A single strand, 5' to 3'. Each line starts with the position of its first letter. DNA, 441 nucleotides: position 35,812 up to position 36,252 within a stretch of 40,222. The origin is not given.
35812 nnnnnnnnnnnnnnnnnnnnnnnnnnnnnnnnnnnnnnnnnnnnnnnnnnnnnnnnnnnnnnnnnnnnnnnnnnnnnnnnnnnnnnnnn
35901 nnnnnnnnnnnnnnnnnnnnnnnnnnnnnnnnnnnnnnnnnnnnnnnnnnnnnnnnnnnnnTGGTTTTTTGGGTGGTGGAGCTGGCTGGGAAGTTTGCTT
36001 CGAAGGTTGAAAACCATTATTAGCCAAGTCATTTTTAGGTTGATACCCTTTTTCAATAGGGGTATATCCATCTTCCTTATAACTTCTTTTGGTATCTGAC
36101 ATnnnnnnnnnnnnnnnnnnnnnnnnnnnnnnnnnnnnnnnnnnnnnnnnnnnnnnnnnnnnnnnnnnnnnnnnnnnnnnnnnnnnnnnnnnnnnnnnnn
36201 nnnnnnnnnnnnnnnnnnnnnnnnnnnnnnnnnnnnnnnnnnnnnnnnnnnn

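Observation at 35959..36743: Reverse-oriented AT-rich membrane protein plus coupled micro-ORF wedged between VRR-NUC and helicase genes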

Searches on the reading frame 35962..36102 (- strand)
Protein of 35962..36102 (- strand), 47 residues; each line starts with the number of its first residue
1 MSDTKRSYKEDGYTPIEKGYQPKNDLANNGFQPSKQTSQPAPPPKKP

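Call 4: search_protein_families(library=pfam, proteins=[window:35962-36102:-], max_evalue=1)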
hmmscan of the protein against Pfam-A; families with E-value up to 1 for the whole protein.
window:35962-36102:- (47 aa): 0 families

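Call 5: search_protein_families(library=phrogs, proteins=[window:35962-36102:-], max_evalue=1)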
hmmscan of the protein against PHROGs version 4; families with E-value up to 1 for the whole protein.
window:35962-36102:- (47 aa): 0 families

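Call 6: search_protein_families(library=padloc, proteins=[window:35962-36102:-], max_evalue=1)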
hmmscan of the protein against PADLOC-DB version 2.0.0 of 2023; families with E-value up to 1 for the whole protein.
window:35962-36102:- (47 aa): 0 families

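Call 29: find_homologous_proteins(query=window:35962-36102:-, max_evalue=10)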
Query window:35962-36102:- (47 aa): 2 proteins with E <= 10 among 2 candidates.
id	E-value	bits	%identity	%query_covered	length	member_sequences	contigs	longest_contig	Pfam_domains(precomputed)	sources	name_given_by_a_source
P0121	5.0e-22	94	96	100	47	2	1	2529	-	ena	-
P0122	2.4e-19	86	85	100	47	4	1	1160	-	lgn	-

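Call 102: search_protein_families(library=ncbifam, proteins=[window:35962-36102:-], max_evalue=0.01)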
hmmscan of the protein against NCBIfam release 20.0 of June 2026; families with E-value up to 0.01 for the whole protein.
window:35962-36102:- (47 aa): 0 families
